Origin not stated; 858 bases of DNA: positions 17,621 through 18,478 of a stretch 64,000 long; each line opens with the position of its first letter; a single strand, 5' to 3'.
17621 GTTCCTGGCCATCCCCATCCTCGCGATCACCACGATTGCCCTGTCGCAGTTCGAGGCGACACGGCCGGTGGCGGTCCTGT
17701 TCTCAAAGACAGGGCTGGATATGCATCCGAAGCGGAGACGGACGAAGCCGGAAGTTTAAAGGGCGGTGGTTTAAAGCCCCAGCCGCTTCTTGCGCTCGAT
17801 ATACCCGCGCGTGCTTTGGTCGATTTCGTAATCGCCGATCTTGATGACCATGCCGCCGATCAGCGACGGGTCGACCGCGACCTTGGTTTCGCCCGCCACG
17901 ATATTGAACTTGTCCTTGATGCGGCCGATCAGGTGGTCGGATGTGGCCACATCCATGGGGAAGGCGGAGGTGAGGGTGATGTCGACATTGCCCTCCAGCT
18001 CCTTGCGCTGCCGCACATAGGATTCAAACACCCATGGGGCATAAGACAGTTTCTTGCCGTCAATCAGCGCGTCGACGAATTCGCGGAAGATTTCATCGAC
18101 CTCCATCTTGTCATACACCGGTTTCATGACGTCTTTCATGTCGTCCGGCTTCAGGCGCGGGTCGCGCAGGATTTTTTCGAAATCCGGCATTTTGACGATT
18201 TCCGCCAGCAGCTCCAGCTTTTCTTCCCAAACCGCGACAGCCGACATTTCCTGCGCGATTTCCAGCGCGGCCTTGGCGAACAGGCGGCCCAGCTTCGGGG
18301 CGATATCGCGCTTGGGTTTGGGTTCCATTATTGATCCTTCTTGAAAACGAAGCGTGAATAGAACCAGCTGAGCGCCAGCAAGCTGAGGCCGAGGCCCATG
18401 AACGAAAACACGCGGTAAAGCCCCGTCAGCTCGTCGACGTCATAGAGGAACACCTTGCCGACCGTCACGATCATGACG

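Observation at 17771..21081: Orphan ATP-synthase delta/OSCP-like gene translationally coupled to a 917-aa DUF2339-type membrane protein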

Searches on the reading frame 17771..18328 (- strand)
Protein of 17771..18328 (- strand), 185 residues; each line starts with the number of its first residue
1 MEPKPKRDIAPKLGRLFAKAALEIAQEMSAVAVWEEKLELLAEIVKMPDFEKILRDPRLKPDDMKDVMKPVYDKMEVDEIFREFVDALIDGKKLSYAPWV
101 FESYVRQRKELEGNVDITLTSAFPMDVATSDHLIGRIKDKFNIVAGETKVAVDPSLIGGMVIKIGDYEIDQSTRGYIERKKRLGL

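Call 3: search_protein_families(library=pfam, proteins=[window:17771-18328:-], max_evalue=0.01)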
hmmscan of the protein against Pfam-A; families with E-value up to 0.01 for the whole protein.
window:17771-18328:- (185 aa): 1 family
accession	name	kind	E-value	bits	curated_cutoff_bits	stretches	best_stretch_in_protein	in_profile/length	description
PF00213.23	OSCP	-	1.1e-32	113.9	22.3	1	17-181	5-169/172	ATP synthase delta (OSCP) subunit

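Call 4: search_protein_families(library=ncbifam, proteins=[window:17771-18328:-], max_evalue=0.01)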
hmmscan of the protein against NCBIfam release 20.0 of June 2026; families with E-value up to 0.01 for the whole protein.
window:17771-18328:- (185 aa): 13 families
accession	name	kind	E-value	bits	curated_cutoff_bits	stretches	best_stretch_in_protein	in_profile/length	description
NF004402.0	PRK05758.2-2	equivalog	1.3e-33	116.6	115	1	13-179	7-172/179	F0F1 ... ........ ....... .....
TIGR01145.1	ATP_synt_delta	equivalog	1.5e-28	100.2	57.5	1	14-181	2-169/172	ATP synthase F1 subunit delta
NF004406.0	PRK05758.3-2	equivalog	1.7e-20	73.6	172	1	13-177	11-175/186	F0F1 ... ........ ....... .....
NF004403.0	PRK05758.2-4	equivalog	2.7e-19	69.9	148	1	15-182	8-174/180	F0F1 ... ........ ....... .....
NF004404.0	PRK05758.2-5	equivalog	5.3e-19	68.9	221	1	14-179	8-170/177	F0F1 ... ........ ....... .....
NF004401.0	PRK05758.2-1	equivalog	4.7e-14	52.9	116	1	17-175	12-168/178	F0F1 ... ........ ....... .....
NF009964.0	PRK13429.1-3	equivalog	5.1e-14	52.6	154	1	17-178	10-170/180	F0F1 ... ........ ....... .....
NF009976.0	PRK13441.1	equivalog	3.3e-12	46.5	153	1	17-179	10-171/182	F0F1 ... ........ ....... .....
NF009967.0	PRK13430.1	equivalog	2.2e-11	43.5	200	1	6-182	92-267/271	F0F1 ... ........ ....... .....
NF009969.0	PRK13434.1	equivalog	3.4e-07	30.3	179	1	15-177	8-166/186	F0F1 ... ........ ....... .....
NF004399.0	PRK05758.1-1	equivalog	3.8e-06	26.9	160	1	14-177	5-168/179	F0F1 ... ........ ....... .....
NF006291.0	PRK08474.1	equivalog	1.7e-05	24.5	95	1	17-142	9-131/176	F0F1 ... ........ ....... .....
NF009975.0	PRK13436.1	equivalog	0.00045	20.3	129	1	15-179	9-172/180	F0F1 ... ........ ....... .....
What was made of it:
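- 17771..18328 (-): 185-aa F-type ATPase delta/OSCP gene (atpH-like). N-terminal helical bundle is about residues 10-111; C-terminal alpha/beta domain is about residues 114-182. PF00213 1.1e-32, TIGR01145 100.2/57.5, NF004402 116.6/115 (calls 3, 4).
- Checked: It scores 100.2 bits on TIGR01145 (cut-off 57.5) and 116.6 on NF004402 (cut-off 115) (calls 3, 4).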

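Call 8: find_homologous_proteins(query=window:17771-18328:-, max_evalue=0.00001)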
Query window:17771-18328:- (185 aa): 9 proteins with E <= 0.00001 among 184 candidates.
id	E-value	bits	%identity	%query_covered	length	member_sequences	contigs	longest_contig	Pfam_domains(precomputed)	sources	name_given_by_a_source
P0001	1.2e-110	385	96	100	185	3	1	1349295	PF00213.24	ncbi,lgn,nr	ncbi:MAG: F0F1 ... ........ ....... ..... [bacterium]|nr:F0F1 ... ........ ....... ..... [bacterium]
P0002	3.1e-110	384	95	100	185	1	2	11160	PF00213.24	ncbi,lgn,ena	-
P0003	4.7e-109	380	94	100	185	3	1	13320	PF00213.24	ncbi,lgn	-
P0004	2.9e-106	371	92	100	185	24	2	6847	PF00213.24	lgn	-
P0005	1.5e-105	369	91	100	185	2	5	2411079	PF00213.24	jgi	jgi:F-type H+-transporting ATPase subunit delta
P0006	7.7e-105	366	92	100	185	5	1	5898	PF00213.24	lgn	-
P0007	2.7e-75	270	69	98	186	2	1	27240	PF00213.24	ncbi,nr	ncbi:MAG TPA: F0F1 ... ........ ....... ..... [Patescibacteria group bacterium]|nr:F0F1 ATP synthase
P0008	3.5e-52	195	53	98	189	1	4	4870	PF00213.24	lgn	-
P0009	1.1e-12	66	32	90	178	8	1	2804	PF00213.24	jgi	jgi:F-type H+-transporting ATPase subunit delta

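Call 9: find_encoding_contigs(protein=window:17771-18328:-, flank=10000, max_places=6)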
Protein window:17771-18328:- (185 aa): no gene with exactly this product is on record in the collection.
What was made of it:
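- Tried and rejected: Exact look-up of the window's delta in the contig index returned nothing on record (call 9), so I used relatives instead.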

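Call 10: find_encoding_contigs(protein=P0001, flank=10000, max_places=3)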
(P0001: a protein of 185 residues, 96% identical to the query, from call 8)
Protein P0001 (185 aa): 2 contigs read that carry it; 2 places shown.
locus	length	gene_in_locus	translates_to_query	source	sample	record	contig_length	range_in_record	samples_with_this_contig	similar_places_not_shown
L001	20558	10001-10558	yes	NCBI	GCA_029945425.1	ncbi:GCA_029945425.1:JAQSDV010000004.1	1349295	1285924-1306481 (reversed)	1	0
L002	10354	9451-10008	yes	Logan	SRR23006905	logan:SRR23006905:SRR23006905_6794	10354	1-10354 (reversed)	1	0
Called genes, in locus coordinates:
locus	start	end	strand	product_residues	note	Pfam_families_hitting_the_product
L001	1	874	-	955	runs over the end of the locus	PF00133:tRNA-synt_1, PF01921:tRNA-synt_1f (faint), PF09334:tRNA-synt_1g, PF08264:Anticodon_1, PF06827:zf-FPG_IleRS (weak)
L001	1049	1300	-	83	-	-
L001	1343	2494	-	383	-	-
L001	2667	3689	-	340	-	PF00579:tRNA-synt_1b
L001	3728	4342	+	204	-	PF02586:SRAP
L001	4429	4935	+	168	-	-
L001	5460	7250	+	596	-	PF00501:AMP-binding, PF13193:AMP-binding_C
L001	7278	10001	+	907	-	PF10101:DUF2339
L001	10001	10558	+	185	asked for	PF00213:OSCP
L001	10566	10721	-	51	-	-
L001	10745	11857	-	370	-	PF01594:AI-2E_transport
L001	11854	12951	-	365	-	PF01594:AI-2E_transport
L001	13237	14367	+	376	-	PF01571:GCV_T, PF08669:GCV_T_C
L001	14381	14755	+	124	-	PF01597:GCV_H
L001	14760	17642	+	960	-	PF02347:GDC-P, PF01212:Beta_elim_lyase (weak), PF21478:GcvP2_C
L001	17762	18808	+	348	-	PF09982:LpxR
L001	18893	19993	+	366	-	PF05661:DUF808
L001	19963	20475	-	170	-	-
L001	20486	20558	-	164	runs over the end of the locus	-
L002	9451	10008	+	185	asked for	PF00213:OSCP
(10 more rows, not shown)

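Call 11: find_encoding_contigs(protein=P0007, flank=10000, max_places=3)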
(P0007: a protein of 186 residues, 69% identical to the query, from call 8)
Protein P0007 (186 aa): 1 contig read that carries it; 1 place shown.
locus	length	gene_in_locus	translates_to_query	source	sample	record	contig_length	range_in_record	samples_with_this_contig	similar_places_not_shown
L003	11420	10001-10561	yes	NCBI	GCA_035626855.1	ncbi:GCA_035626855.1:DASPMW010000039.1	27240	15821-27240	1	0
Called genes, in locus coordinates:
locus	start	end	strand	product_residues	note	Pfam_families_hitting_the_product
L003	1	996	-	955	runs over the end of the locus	PF00133:tRNA-synt_1, PF09334:tRNA-synt_1g, PF08264:Anticodon_1, PF06827:zf-FPG_IleRS (weak)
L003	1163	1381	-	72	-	-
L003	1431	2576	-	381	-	-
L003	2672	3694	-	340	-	PF00579:tRNA-synt_1b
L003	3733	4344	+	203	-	PF02586:SRAP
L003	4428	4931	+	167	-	-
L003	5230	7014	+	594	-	PF00501:AMP-binding, PF13193:AMP-binding_C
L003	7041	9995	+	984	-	PF10101:DUF2339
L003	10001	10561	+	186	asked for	PF00213:OSCP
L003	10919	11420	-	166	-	PF01594:AI-2E_transport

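Call 12: find_encoding_contigs(protein=P0008, flank=10000, max_places=4)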
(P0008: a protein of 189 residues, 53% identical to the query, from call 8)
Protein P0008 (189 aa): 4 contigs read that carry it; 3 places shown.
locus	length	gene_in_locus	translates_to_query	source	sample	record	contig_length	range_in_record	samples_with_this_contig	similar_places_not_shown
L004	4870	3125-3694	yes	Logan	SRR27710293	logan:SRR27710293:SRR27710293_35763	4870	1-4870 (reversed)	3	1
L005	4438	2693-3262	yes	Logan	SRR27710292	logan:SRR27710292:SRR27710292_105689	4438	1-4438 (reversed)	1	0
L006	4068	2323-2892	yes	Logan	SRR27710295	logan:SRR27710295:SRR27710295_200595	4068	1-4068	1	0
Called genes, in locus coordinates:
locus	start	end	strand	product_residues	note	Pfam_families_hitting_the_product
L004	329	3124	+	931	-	PF10101:DUF2339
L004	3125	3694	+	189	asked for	PF00213:OSCP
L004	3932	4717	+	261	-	PF13606:Ank_3 (faint), PF13637:Ank_4 (faint), PF24521:Ank_KRIT1 (faint), PF00023:Ank (faint), PF13857:Ank_5 (faint), PF12796:Ank_2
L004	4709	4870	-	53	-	?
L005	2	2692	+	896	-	?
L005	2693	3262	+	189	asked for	PF00213:OSCP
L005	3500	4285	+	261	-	PF13606:Ank_3 (faint), PF13637:Ank_4 (faint), PF24521:Ank_KRIT1 (faint), PF00023:Ank (faint), PF13857:Ank_5 (faint), PF12796:Ank_2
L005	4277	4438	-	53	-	?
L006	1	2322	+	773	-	?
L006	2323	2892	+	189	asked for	PF00213:OSCP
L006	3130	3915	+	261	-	PF13606:Ank_3 (faint), PF13637:Ank_4 (faint), PF24521:Ank_KRIT1 (faint), PF00023:Ank (faint), PF13857:Ank_5 (faint), PF12796:Ank_2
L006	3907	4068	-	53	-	?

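Call 14: search_solved_structures(query=window:17771-18328:-, max_evalue=0.01, show_alignments=3)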
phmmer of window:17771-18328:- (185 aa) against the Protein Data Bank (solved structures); distinct sequences matched with E-value up to 0.01: 21.
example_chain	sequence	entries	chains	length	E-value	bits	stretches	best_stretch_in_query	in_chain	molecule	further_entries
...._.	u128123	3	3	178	3.5e-17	66.2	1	13-181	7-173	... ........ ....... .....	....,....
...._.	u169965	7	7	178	2.6e-16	63.3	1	13-178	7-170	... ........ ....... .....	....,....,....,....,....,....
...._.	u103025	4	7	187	1.1e-11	48.2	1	17-182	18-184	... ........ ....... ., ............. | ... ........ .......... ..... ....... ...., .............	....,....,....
9pex_O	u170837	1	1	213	1.7e-11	47.7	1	17-182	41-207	ATP synthase peripheral stalk subunit OSCP, mitochondrial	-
9bxu_S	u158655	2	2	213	1.7e-11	47.7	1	17-182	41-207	ATP synthase subunit O, mitochondrial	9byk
8dbq_W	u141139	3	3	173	2.9e-11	46.9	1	14-179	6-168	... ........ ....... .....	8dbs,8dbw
5t4o_L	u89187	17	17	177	3e-11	46.9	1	14-179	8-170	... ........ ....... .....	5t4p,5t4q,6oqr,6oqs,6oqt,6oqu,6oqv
6tt7_J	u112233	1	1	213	3.1e-11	46.8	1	17-182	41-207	ATP synthase peripheral stalk subunit OSCP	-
9b0x_O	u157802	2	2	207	1.5e-10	44.6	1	26-179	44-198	ATP synthase subunit OSCP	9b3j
6yy0_S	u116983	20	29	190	3.9e-10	43.3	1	17-182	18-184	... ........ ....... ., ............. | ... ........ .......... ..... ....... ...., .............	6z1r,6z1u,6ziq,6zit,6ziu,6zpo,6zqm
9vpb_AS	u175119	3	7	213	5.5e-10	42.7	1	17-182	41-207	ATP synthase peripheral stalk subunit OSCP, mitochondrial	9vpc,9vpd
8h9e_O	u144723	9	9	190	9.3e-10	42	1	17-180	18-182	ATP synthase subunit O, mitochondrial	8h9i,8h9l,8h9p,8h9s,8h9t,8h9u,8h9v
2wss_S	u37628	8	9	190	1.4e-09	41.5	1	17-182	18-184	ATP SYNTHASE SUBUNIT O, MITOCHONDRIAL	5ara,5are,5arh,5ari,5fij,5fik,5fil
5lqx_U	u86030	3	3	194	2.6e-08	37.3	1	26-178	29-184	ATP synthase OSCP subunit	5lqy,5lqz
6tmh_G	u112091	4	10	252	1.2e-07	35.1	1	17-179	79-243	Oligomycin sensitivity conferring protein (OSCP)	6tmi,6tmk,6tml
1abv_A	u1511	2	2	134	2.2e-05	27.8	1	14-124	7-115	DELTA SUBUNIT OF THE F1F0-ATP SYNTHASE | ATP synthase delta chain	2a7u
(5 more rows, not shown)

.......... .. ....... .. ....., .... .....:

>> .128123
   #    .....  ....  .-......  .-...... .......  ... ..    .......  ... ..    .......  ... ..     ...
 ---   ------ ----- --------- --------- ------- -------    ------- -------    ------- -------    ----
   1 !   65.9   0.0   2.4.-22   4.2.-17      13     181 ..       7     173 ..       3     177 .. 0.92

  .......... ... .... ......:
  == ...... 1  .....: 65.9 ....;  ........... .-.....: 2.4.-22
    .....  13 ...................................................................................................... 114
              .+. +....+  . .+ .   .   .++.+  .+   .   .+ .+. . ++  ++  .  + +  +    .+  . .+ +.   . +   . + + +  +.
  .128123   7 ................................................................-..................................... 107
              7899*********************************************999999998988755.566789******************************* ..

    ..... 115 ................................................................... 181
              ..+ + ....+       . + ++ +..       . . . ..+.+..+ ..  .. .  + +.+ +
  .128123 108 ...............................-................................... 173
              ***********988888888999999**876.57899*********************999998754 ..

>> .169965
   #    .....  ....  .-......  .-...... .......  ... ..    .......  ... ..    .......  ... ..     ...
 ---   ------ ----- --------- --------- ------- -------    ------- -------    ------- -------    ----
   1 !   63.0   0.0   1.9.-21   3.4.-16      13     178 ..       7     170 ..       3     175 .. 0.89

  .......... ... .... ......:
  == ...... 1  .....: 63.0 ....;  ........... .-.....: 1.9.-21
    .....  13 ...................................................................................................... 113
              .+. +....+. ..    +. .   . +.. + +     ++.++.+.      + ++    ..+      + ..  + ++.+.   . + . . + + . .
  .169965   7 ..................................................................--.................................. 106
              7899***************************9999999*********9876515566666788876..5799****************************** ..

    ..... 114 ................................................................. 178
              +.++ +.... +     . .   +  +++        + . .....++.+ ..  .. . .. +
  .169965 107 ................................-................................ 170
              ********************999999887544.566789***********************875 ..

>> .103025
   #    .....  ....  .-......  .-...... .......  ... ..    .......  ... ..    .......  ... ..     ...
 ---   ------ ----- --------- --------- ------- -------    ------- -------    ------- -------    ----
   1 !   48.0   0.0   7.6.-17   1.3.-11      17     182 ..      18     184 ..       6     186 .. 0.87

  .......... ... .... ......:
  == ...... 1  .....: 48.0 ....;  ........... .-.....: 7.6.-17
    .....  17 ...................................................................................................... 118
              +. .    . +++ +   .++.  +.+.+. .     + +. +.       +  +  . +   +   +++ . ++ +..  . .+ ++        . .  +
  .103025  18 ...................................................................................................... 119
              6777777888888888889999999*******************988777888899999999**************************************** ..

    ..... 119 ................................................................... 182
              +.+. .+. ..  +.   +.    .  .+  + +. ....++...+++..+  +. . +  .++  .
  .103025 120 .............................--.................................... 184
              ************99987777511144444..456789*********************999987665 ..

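Call 16: find_encoding_contigs(protein=P0005, flank=10000, max_places=3)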
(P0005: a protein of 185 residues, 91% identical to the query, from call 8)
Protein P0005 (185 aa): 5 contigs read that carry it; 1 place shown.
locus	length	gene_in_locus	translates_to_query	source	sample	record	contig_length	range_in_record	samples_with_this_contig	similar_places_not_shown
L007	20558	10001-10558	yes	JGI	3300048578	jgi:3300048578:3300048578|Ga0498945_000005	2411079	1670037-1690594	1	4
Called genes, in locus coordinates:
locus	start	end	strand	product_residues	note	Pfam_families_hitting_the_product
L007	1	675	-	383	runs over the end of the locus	-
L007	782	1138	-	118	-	-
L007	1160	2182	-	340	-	PF00579:tRNA-synt_1b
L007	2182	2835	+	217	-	PF02586:SRAP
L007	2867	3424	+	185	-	-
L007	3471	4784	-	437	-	PF00078:RVT_1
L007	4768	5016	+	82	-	-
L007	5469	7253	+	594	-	PF00501:AMP-binding, PF13193:AMP-binding_C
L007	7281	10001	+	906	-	PF10101:DUF2339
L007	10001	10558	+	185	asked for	PF00213:OSCP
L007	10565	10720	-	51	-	-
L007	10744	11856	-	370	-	PF01594:AI-2E_transport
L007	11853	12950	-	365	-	PF01594:AI-2E_transport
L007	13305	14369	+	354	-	PF01571:GCV_T, PF08669:GCV_T_C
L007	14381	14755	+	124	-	PF01597:GCV_H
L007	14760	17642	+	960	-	PF02347:GDC-P, PF01212:Beta_elim_lyase (weak), PF21478:GcvP2_C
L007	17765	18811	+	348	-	PF09982:LpxR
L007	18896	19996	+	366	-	PF05661:DUF808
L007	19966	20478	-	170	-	-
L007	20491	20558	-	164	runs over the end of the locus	-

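Call 17: find_related_loci(query=A1, collection=genome_contigs, flank=10000)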
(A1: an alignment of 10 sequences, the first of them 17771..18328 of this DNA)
Query A1 (185 aa) in genome_contigs; peptide patterns used: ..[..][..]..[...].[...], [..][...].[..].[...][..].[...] (x = any residue, [..] = any of these).
596 stretches matched a pattern; 5 encode a relative of the query (tblastn E <= 1e-3); 5 distinct loci.
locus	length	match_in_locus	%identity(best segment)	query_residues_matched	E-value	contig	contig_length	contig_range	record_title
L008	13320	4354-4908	94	1-185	3e-116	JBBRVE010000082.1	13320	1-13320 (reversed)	MAG: Bdellovibrionales bacterium isolate La3_metabat2.091 La3_metabat2.091_K_3110014_L_13320_cov_14.0000, whole genome s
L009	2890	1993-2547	91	1-185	2e-115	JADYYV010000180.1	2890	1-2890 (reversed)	MAG: Alphaproteobacteria bacterium isolate SJ545 c_000000977167, whole genome shotgun sequence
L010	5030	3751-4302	88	1-184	4e-108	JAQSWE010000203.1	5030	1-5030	MAG: Alphaproteobacteria bacterium isolate C_No_T20_C_bin.40 scaffold_20053, whole genome shotgun sequence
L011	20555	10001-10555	96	1-185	4e-118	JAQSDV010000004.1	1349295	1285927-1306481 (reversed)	MAG: bacterium isolate D1-2020 MAG006 NODE_2_length_1349295_cov_27.895650, whole genome shotgun sequence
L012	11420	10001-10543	69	1-181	2e-82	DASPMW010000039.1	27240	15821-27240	MAG TPA_asm: Patescibacteria group bacterium isolate SMAG_U12103 k141_130638, whole genome shotgun sequence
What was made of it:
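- Tried and rejected: The single genome_contigs scan went to the delta clade and returned 5 species (call 17).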

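Call 39: search_protein_families(library=pfam, proteins=[P0008, P0007], max_evalue=10)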
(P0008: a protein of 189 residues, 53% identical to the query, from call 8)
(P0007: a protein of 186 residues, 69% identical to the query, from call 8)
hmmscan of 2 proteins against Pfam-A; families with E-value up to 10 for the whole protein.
P0008 (189 aa): 3 families
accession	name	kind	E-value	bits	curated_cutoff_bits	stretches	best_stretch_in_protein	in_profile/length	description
PF00213.23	OSCP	-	8.6e-42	143.6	22.3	1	14-183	2-172/172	ATP synthase delta (OSCP) subunit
PF19275.4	HflX_C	-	0.00087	19.7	26.4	1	86-139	42-93/102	HflX C-terminal domain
PF03161.18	LAGLIDADG_2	-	0.1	13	25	1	92-146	100-148/168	LAGLIDADG DNA endonuclease family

P0007 (186 aa): 1 family
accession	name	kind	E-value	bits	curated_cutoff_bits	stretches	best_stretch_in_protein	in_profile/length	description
PF00213.23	OSCP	-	1.2e-32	113.8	22.3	1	14-181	2-169/172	ATP synthase delta (OSCP) subunit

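Call 40: search_protein_representatives(alignment_id=A1)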
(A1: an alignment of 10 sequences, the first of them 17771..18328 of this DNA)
Query: 10 sequences, 185 profile positions. Proteins with E-value up to 0.001 (for the whole library): 24969; up to 1e-10: 10792; up to 1e-30: 256. The best 150 are listed.
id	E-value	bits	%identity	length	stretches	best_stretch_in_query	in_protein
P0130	1.1e-51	191.5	-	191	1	1-184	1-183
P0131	1.1e-49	184.9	-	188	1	1-183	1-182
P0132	2.1e-46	174.2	-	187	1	2-184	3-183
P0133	8.4e-42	159.2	-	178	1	12-181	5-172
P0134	1.2e-40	155.5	-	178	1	10-181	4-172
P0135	3.2e-40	154.1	-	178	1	10-183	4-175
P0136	2.3e-39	151.3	-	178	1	11-182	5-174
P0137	4.6e-39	150.3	-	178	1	12-182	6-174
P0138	5.8e-39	150.0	-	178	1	10-182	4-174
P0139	6.0e-39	149.9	-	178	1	10-182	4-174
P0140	6.8e-39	149.8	-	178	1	12-184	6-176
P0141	5.9e-38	146.7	-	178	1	13-183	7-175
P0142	6.1e-38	146.7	-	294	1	1-179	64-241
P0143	9.5e-38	146.0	-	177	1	12-181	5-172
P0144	1.6e-37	145.3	-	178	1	10-183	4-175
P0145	1.7e-37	145.2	-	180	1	11-183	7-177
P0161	1.2e-35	139.2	-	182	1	12-183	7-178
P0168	2.3e-35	138.2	-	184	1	12-182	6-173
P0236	3.9e-33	131.0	-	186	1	11-183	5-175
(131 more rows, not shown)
